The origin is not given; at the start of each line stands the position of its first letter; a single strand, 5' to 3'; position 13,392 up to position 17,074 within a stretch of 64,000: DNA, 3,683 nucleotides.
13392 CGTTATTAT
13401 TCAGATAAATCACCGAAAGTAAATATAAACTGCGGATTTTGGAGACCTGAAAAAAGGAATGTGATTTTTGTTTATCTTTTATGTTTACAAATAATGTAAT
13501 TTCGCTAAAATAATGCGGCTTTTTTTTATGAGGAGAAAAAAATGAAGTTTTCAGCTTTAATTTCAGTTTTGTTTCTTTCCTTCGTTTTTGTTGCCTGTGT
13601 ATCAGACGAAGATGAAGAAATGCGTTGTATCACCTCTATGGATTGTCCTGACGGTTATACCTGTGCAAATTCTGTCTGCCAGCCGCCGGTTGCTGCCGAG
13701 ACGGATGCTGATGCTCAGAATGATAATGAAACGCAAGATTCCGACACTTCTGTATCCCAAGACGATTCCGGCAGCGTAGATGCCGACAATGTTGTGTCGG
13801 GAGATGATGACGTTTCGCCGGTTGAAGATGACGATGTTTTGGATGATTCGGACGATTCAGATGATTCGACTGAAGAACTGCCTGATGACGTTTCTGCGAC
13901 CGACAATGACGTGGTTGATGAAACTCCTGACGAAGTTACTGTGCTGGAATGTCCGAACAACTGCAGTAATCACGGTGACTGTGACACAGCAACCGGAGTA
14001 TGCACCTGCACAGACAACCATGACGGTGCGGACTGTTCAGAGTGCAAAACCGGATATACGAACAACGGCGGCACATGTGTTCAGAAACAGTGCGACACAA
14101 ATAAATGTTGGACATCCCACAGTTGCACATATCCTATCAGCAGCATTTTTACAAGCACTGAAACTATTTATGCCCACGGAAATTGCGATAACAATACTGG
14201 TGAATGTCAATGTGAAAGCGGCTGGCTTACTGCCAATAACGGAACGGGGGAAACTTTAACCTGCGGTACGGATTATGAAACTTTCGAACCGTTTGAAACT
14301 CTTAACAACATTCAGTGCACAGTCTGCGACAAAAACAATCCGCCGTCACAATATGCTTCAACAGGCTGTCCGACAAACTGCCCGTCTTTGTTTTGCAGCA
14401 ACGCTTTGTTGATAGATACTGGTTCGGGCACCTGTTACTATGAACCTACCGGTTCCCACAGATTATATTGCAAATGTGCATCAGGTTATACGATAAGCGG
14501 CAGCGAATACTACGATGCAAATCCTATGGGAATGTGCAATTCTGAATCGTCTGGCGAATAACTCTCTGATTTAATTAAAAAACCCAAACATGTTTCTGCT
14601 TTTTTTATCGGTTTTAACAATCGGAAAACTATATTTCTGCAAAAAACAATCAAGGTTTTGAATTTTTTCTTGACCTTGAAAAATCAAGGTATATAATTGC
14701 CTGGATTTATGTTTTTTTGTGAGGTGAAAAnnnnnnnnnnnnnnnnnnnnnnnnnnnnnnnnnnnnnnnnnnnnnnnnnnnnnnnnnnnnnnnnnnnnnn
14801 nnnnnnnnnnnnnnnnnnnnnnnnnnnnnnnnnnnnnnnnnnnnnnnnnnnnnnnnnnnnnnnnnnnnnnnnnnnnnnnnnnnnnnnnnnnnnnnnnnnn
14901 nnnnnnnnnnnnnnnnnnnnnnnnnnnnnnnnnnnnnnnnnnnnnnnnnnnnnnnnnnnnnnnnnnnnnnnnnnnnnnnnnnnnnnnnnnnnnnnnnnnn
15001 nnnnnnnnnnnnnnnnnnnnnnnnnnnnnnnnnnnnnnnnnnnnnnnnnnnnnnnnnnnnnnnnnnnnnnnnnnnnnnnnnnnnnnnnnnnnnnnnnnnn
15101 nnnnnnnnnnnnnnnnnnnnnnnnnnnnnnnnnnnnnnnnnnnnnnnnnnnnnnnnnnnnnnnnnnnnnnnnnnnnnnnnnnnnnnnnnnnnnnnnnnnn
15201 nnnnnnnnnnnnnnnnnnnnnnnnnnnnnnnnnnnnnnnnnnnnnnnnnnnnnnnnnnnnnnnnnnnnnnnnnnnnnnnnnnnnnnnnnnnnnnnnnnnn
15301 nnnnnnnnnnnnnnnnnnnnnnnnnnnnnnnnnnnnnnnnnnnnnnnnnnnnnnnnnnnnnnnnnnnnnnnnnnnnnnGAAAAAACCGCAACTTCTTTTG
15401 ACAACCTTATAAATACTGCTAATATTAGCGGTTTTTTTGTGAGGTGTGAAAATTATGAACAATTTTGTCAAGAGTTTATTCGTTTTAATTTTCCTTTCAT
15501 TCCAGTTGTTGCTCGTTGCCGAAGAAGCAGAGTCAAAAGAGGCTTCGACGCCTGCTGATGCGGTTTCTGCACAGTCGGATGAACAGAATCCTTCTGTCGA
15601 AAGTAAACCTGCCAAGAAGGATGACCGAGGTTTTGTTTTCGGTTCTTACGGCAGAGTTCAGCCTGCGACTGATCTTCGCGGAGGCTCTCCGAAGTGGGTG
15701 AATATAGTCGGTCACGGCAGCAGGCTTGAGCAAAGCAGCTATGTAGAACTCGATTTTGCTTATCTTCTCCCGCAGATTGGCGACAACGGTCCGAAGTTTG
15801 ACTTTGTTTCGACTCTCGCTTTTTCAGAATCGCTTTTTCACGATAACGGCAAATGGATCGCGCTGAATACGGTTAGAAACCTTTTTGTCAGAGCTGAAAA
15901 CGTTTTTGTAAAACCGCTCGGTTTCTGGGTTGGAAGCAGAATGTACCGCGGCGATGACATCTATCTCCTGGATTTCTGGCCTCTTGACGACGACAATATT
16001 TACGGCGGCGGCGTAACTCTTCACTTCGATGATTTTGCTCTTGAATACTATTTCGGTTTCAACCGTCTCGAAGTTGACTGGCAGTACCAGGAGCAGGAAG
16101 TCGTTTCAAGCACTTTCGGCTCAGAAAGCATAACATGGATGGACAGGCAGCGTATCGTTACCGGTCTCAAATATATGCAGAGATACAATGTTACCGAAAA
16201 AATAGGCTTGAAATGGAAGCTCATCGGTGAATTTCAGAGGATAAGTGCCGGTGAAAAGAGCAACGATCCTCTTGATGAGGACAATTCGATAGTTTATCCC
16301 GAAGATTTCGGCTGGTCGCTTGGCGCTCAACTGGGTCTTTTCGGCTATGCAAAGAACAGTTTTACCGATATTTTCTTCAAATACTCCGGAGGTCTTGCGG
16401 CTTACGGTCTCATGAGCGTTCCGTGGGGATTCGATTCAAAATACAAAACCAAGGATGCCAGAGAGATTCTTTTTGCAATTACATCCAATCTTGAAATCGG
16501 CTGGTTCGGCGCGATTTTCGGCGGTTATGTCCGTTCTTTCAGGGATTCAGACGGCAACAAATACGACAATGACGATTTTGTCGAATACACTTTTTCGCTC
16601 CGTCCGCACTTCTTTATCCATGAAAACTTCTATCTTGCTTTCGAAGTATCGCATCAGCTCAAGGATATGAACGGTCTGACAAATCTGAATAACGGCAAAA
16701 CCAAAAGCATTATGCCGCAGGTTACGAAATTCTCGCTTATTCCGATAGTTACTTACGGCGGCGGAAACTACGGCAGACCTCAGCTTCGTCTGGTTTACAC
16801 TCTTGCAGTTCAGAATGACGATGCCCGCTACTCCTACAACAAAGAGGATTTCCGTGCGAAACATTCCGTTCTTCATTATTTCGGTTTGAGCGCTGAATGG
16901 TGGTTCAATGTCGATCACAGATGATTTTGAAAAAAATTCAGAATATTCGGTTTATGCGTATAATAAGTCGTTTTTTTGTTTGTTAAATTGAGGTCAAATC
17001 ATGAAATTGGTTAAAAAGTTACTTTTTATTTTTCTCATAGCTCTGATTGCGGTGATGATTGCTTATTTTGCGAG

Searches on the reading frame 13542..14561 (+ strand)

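Call 6: search_protein_families(library=pfam, proteins=[window:13542-14561:+])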
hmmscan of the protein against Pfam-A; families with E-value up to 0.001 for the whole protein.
window:13542-14561:+ (339 aa): 3 families
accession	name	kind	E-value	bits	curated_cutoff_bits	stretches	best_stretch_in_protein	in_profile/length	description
PF07974.19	EGF_2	-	7.3e-07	29.9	22.1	1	137-165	1-32/32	EGF-like domain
PF25024.1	EGF_TEN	-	2.5e-05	24.4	65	1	134-287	27-174/234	Teneurin EGF domain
PF23106.1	EGF_Teneurin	-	0.00055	20.4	24.3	0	137-167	1-29/30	Teneurin-like EGF domain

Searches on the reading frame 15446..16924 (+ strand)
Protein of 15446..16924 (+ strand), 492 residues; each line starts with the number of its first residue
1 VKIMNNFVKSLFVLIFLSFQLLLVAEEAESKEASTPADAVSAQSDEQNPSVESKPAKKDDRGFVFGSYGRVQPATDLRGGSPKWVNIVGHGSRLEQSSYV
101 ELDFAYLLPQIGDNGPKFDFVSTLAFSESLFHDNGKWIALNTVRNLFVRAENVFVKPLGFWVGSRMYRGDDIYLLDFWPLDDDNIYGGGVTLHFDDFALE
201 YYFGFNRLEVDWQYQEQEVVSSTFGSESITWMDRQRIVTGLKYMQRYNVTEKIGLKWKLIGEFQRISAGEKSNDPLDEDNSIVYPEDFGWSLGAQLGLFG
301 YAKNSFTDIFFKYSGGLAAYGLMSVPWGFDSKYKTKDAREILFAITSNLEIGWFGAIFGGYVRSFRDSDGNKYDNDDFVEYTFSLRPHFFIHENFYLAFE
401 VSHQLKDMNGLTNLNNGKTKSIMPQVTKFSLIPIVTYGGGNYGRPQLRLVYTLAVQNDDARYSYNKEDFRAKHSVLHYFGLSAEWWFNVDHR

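Call 6: search_protein_families(library=pfam, proteins=[window:15446-16924:+])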
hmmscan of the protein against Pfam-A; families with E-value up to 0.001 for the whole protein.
window:15446-16924:+ (492 aa): 1 family
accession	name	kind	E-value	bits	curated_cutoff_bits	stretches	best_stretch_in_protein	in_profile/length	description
PF02264.21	LamB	-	1e-32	115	25.1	1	66-487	2-378/378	LamB porin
